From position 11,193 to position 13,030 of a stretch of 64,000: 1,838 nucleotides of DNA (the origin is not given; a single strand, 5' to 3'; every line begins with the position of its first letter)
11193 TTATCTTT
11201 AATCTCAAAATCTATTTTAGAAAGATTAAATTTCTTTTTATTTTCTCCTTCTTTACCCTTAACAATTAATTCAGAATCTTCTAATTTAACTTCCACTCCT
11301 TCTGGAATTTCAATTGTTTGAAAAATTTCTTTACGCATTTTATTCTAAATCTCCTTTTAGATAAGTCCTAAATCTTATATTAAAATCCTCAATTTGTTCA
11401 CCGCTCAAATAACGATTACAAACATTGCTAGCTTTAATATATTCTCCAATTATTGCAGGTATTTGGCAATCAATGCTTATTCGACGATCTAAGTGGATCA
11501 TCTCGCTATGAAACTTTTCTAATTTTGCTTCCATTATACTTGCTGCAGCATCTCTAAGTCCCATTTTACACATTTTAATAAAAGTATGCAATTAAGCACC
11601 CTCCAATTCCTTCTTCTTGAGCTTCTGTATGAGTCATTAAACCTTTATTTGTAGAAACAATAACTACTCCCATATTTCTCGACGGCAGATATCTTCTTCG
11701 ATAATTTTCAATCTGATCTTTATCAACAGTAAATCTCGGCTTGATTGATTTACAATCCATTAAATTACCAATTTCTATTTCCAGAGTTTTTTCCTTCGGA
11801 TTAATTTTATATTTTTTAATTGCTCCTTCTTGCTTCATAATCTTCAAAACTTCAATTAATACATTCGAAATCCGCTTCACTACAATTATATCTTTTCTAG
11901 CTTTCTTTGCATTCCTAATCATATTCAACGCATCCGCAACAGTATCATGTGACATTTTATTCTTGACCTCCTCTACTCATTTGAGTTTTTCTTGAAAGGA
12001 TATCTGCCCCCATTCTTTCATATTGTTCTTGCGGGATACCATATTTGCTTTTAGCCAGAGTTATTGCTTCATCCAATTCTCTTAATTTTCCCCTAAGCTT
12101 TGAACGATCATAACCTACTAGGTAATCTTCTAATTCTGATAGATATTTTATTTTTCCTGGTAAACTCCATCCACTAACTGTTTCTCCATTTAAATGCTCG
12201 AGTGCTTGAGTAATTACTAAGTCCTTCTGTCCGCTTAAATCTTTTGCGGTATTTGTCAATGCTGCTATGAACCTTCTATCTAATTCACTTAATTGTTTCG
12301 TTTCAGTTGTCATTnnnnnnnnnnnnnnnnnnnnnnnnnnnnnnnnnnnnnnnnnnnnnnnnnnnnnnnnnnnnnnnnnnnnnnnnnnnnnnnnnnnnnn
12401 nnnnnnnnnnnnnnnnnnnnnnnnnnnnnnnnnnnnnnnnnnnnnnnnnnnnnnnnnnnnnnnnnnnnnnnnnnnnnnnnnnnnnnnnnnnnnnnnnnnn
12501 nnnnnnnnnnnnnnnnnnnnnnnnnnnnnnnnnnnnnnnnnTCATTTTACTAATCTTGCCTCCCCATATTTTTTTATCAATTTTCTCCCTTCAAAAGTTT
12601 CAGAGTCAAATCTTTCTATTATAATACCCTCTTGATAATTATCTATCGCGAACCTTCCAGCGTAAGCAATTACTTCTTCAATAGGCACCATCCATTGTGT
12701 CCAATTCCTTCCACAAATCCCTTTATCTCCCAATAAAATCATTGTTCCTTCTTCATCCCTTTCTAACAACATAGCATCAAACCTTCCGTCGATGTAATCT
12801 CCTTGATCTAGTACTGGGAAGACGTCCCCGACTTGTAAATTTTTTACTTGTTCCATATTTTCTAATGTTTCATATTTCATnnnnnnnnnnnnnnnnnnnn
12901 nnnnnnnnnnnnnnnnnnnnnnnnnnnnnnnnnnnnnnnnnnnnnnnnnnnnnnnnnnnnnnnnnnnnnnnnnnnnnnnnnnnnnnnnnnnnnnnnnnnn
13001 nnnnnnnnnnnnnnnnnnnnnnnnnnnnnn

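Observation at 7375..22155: Eleven unrelated small ORFs wedged exactly into gene junctions of the L3-to-L15 ribosomal protein super-operon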

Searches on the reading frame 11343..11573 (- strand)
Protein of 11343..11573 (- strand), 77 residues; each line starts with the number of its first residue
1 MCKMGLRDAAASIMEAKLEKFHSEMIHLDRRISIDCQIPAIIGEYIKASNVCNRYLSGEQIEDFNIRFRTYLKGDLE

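Call 4: search_protein_families(library=pfam, max_evalue=1, proteins=[window:11343-11573:-])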
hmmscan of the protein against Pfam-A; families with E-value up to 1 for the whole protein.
window:11343-11573:- (77 aa): 1 family
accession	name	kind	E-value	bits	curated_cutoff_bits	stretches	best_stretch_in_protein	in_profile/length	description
PF09226.17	Endonuc-HincII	-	0.066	13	23.7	1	20-68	111-158/247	Restriction endonuclease HincII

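Call 48: search_protein_families(library=padloc, max_evalue=0.1, proteins=[window:11343-11573:-])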
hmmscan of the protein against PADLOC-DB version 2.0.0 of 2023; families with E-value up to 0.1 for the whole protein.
window:11343-11573:- (77 aa): 0 families

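Call 49: search_protein_families(library=ncbifam, max_evalue=0.1, proteins=[window:11343-11573:-])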
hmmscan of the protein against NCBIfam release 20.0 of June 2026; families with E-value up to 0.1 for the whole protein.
window:11343-11573:- (77 aa): 0 families

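Call 70: predict_structure(alignment_id=A5)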
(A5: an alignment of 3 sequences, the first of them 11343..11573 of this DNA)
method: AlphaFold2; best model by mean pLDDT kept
length: 77 residues; sequences in the alignment: 3
mean_pLDDT: 63.0   pTM: 0.50
mean pLDDT of the five models: 63.0, 52.6, 50.5, 47.3, 46.8
residues with pLDDT >= 90: 0; 70-90: 25; 50-70: 44; < 50: 8
segments of 3 or more residues with pLDDT < 50: 1-3, 43-46
pLDDT, mean of each block of 10 residues (from residue 1): 55 72 67 58 49 64 75 64
secondary structure, 60 per line:
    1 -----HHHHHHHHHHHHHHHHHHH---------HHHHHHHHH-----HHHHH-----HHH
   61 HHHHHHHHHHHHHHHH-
elements in order: H6-24 H34-42 H48-52 H58-76
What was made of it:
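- Tried and rejected: The X10 structure model was too poor to search (pLDDT 63, call 70).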

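Call 92: find_related_loci(query=A5, collection=viral_contigs, flank=5000)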
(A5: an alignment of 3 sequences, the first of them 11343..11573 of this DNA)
Query A5 (77 aa) in viral_contigs; peptide patterns used: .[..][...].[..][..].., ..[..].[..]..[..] (x = any residue, [..] = any of these).
90 stretches matched a pattern, but none encodes a relative of the query by tblastn (E <= 1e-3).

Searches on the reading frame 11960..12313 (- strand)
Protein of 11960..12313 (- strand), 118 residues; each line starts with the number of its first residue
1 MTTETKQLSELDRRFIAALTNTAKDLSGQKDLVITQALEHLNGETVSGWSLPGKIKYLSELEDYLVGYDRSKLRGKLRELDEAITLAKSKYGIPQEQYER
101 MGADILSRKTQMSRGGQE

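Call 4: search_protein_families(library=pfam, max_evalue=1, proteins=[window:11960-12313:-])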
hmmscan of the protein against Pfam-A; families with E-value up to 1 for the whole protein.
window:11960-12313:- (118 aa): 3 families
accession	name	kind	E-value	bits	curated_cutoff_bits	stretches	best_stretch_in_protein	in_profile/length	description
PF21395.2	Arc_capsid_dom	-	0.093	13.2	27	0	12-49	4-41/62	Activity-regulated cytoskeleton-associated protein, capsid domain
PF14804.11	Jag_N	-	0.099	13.5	25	1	80-99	6-25/50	Jag N-terminus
PF16454.10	PI3K_P85_iSH2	-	0.11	12.6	31.5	1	68-112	10-54/161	Phosphatidylinositol 3-kinase regulatory subunit P85 inter-SH2 domain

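Call 5: search_protein_families(library=phrogs, max_evalue=1, proteins=[window:11960-12313:-])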
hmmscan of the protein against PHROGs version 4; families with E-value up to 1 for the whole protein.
window:11960-12313:- (118 aa): 2 families
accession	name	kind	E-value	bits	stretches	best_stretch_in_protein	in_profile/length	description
phrog_6474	-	integration and excision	0.0073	17.1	1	7-32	9-34/59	recombination directionality factor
phrog_16071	-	unknown function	0.098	13.6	0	5-33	68-96/120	-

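Call 48: search_protein_families(library=padloc, max_evalue=0.1, proteins=[window:11960-12313:-])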
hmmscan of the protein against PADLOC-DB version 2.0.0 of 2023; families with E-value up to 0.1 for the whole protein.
window:11960-12313:- (118 aa): 0 families

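Call 49: search_protein_families(library=ncbifam, max_evalue=0.1, proteins=[window:11960-12313:-])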
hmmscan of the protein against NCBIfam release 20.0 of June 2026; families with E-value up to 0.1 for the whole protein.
window:11960-12313:- (118 aa): 1 family
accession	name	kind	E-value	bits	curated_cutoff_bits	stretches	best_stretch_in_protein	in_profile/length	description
NF047685.1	TeichurnBiosyTuaF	equivalog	0.017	14.9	340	1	18-68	126-176/225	teichuronic acid biosynthesis protein TuaF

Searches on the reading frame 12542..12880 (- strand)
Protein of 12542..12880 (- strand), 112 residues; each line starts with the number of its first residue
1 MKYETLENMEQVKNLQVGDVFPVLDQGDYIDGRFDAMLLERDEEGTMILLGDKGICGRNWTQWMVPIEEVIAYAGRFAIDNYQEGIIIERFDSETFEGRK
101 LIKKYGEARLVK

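Call 4: search_protein_families(library=pfam, max_evalue=1, proteins=[window:12545-12880:-])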
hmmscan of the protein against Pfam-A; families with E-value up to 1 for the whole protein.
window:12545-12880:- (112 aa): 0 families

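Call 5: search_protein_families(library=phrogs, max_evalue=1, proteins=[window:12545-12880:-])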
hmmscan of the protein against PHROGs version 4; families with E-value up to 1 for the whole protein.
window:12545-12880:- (112 aa): 2 families
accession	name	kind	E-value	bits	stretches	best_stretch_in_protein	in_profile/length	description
phrog_9742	-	unknown function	0.048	14.4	1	3-39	35-71/139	-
phrog_4500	-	unknown function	0.17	13.4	0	74-107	37-69/93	-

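Call 6: find_encoding_contigs(protein=window:12542-12880:-, flank=10000, max_places=10)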
Protein window:12542-12880:- (112 aa): 24 contigs read that carry it; 2 places shown.
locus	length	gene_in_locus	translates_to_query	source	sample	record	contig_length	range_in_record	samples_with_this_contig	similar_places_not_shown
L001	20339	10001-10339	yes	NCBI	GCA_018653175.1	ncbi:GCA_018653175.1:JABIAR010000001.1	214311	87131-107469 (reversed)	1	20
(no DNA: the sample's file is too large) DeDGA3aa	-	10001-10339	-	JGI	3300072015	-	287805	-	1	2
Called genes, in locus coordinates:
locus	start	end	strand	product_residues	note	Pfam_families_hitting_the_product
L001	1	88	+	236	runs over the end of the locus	-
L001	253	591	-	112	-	-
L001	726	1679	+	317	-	PF00297:Ribosomal_L3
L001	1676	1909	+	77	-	-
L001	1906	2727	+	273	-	PF00573:Ribosomal_L4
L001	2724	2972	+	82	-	-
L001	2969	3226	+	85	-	PF00276:Ribosomal_L23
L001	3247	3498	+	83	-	-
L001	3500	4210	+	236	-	PF03947:Ribosomal_L2_C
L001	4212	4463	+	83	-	-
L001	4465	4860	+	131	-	PF00203:Ribosomal_S19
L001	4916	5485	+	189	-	PF00237:Ribosomal_L22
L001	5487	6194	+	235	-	PF07650:KH_2, PF00189:Ribosomal_S3_C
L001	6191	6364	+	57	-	-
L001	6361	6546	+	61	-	-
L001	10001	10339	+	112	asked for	-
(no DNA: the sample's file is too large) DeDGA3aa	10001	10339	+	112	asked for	-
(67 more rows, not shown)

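Call 18: find_homologous_proteins(query=window:12545-12880:-, max_evalue=0.001)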
Query window:12545-12880:- (112 aa): 1 proteins with E <= 0.001 among 3 candidates.
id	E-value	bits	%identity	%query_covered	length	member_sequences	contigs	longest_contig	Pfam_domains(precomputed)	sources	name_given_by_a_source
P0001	2.9e-68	245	99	100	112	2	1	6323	-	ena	-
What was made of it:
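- Tried and rejected: X8 alone in the indexed search returned only a 99% variant (call 18).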

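Call 37: find_encoding_contigs(protein=P0001, flank=10000, max_places=5)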
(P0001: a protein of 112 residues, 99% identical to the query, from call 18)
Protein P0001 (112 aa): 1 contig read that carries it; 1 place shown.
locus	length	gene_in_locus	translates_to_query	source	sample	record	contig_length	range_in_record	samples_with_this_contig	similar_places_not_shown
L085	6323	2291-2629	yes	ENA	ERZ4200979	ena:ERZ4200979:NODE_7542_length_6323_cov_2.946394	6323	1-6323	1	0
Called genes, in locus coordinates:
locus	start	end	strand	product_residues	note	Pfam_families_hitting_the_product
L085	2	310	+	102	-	?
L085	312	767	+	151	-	PF16906:Ribosomal_L26, PF00467:KOW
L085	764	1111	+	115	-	-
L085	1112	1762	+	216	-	PF00900:Ribosomal_S4e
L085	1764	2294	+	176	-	PF00281:Ribosomal_L5, PF00673:Ribosomal_L5_C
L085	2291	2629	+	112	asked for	-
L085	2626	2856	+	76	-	PF00253:Ribosomal_S14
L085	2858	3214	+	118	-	-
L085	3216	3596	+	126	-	PF00410:Ribosomal_S8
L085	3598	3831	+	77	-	-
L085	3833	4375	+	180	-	PF00347:Ribosomal_L6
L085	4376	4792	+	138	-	PF01655:Ribosomal_L32e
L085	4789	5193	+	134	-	PF01280:Ribosomal_L19e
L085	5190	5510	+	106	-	-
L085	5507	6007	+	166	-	PF17144:Ribosomal_L5e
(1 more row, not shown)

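Call 48: search_protein_families(library=padloc, max_evalue=0.1, proteins=[window:12545-12880:-])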
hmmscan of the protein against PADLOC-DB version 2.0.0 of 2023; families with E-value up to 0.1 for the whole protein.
window:12545-12880:- (112 aa): 0 families

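Call 49: search_protein_families(library=ncbifam, max_evalue=0.1, proteins=[window:12545-12880:-])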
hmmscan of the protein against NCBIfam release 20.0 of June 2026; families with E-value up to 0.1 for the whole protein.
window:12545-12880:- (112 aa): 0 families

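Call 64: search_protein_families(library=pfam, alignment_id=A4, max_evalue=5)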
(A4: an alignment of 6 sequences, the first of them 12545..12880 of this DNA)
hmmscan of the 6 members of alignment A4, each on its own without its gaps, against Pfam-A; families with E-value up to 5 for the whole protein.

A. member 1, window:12545-12880:- (112 aa): 0 families

B. families by the number of members that match (of 6 scanned): 4 families
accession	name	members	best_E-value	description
PF20821.2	C1_PlyCB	1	0.045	Streptococcus virus C1, PlyCB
PF25721.1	T4_Y03C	1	0.082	Phage T4 Y03C protein family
PF00658.24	MLLE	1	0.1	MLLE domain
PF01052.25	FliMN_C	1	0.13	Type III flagellar switch regulator (C-ring) FliN C-term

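Call 68: predict_structure(alignment_id=A4)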
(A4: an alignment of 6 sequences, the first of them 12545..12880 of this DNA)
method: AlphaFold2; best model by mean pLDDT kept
length: 112 residues; sequences in the alignment: 6
mean_pLDDT: 79.7   pTM: 0.77
mean pLDDT of the five models: 79.7, 77.7, 77.0, 75.8, 74.5
residues with pLDDT >= 90: 14; 70-90: 76; 50-70: 21; < 50: 1
segments of 3 or more residues with pLDDT < 50: none
pLDDT, mean of each block of 10 residues (from residue 1): 79 89 80 86 90 67 84 79 62 81 84 59
secondary structure, 60 per line:
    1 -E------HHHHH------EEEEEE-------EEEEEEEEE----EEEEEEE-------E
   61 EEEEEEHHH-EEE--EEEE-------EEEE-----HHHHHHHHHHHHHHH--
elements in order: H9-13 E20-25 E33-41 E46-52 E60-66 E71-73 E76-79 E87-90 H96-110
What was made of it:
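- The X8-family model is confidently folded, with pLDDT 79.7 and pTM 0.77 (call 68).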

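Call 71: fold_search(model_id=the predicted structure, library=pdb)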
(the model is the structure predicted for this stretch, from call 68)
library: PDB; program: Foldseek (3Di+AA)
matches with E <= 10: 161; with E <= 0.001: 0
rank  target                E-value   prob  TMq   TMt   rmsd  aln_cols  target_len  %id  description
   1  7qca_LE0              3.0e-01  0.23  0.37  0.27  11.4       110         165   16  Spraguea lophii ribosome (released 2022-11-30)
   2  7olc_LE               4.3e-01  0.28  0.34  0.22   8.2        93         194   20  Thermophilic eukaryotic 80S ribosome at idle POST state (released 2022-01-26)
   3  8uin_H                6.7e-01  0.07  0.24  0.06  13.4       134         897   10  Structure of the C3bBb-albicin complex (released 2024-05-08)
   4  3hrz_C                7.1e-01  0.07  0.26  0.11  12.9       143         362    9  Cobra Venom Factor (CVF) in complex with human factor B (released 2009-07-07)
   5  3a1p_A                7.6e-01  0.25  0.34  0.25   4.5        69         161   13  Structure of Ribosome maturation protein RimM and Ribosomal protein S19 (released 2010-04-21)
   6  1ib8                  8.0e-01  0.44  0.43  0.31   5.4        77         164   16  SOLUTION STRUCTURE AND FUNCTION OF A CONSERVED PROTEIN SP14.3 ENCODED BY AN ESSENTIAL STREPTOCOCCUS PNEUMONIAE GENE (released 2002-03-27)
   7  3hs0_H                1.2e+00  0.08  0.24  0.09  12.5       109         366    8  Cobra Venom Factor (CVF) in complex with human factor B (released 2009-07-07)
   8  6zu5_LM0              1.3e+00  0.11  0.32  0.36  15.9       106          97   10  Structure of the Paranosema locustae ribosome in complex with Lso2 (released 2020-11-04)
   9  5xy3_M                1.3e+00  0.09  0.31  0.29  12.9       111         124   15  Large subunit of Trichomonas vaginalis ribosome (released 2017-08-30)
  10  3hs0_C                1.3e+00  0.07  0.24  0.10  11.1       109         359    9  Cobra Venom Factor (CVF) in complex with human factor B (released 2009-07-07)
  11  7qep_M4               1.3e+00  0.06  0.27  0.28  16.7       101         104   17  Cryo-EM structure of the ribosome from Encephalitozoon cuniculi (released 2022-02-09)
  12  2egc_MODEL_1_A        1.4e+00  0.16  0.27  0.38   4.8        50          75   18  Solution structure of the fifth SH3 domain from human KIAA0418 protein (released 2007-08-28)
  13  2a74_F                1.5e+00  0.03  0.22  0.12  12.5       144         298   10  Human Complement Component C3c (released 2005-09-27)
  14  6t83_Ey               1.7e+00  0.09  0.38  0.28  10.5       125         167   16  Structure of yeast disome (di-ribosome) stalled on poly(A) tract. (released 2019-12-25)
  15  9u61_D                1.7e+00  0.03  0.21  0.05  14.3       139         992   11  CP/MBL pathways C3 convertase C4b2a and C3 complex (released 2026-01-14)
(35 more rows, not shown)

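Call 90: fold_search(model_id=the predicted structure, library=viral)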
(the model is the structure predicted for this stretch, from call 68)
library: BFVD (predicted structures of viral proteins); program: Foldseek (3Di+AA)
matches with E <= 10: 440; with E <= 0.001: 0
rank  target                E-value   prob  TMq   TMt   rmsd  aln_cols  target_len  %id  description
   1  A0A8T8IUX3            8.5e-02  0.84  0.42  0.38  11.3        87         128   18  Uncharacterized protein [Pseudomonas phage phiGM22-3]
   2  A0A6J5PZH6            1.7e-01  0.77  0.38  0.22   6.3        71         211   18  NusG Transcription antiterminator [uncultured Caudovirales phage]
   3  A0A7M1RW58            1.8e-01  0.33  0.31  0.08   9.9        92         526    9  Uncharacterized protein [uncultured phage cr118_1]
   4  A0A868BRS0            2.3e-01  0.77  0.37  0.45   3.6        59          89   12  (no name in the UniProt tables at hand)
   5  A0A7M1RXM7            2.6e-01  0.10  0.25  0.23  12.4        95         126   17  Uncharacterized protein [uncultured phage cr8_1]
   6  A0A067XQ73            2.9e-01  0.28  0.34  0.08  10.6       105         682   15  (no name in the UniProt tables at hand)
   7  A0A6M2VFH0            3.3e-01  0.30  0.35  0.48  10.3        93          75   10  (no name in the UniProt tables at hand)
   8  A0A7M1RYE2            3.8e-01  0.14  0.35  0.16  16.3       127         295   14  Phage protein [uncultured phage cr85_1]
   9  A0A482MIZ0            4.0e-01  0.21  0.29  0.23  11.8        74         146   19  Uncharacterized protein [Nodularia phage vB_NspS-kac68v162]
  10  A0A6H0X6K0            4.6e-01  0.13  0.30  0.17  14.6       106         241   16  Uncharacterized protein [Aeromonas phage PS]
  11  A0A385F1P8            4.9e-01  0.54  0.41  0.43   6.8        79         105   20  Uncharacterized protein [Escherichia phage vB_EcoM-Pr121LW]
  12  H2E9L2                5.2e-01  0.38  0.34  0.56  10.1        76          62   10  Uncharacterized protein [Megavirus courdo7]
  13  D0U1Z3                5.2e-01  0.35  0.31  0.30   3.9        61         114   15  Uncharacterized protein [Clavibacter phage CMP1]
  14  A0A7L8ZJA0            5.2e-01  0.25  0.32  0.45   8.8        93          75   14  Uncharacterized protein [Enterococcus phage 9184]
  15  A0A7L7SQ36            5.2e-01  0.23  0.38  0.40  16.5       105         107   10  Uncharacterized protein [Gordonia phage Clown]
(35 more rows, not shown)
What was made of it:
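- Its best, non-significant matches are eL6, RimM, RimP and a NusG-like protein, with E 0.17-0.8 (calls 71, 90).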

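Call 91: find_related_loci(query=A4, collection=viral_contigs, flank=5000)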
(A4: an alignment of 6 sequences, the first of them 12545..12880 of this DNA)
Query A4 (112 aa) in viral_contigs; peptide patterns used: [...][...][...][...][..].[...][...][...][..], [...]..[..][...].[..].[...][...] (x = any residue, [..] = any of these).
88 stretches matched a pattern, but none encodes a relative of the query by tblastn (E <= 1e-3).
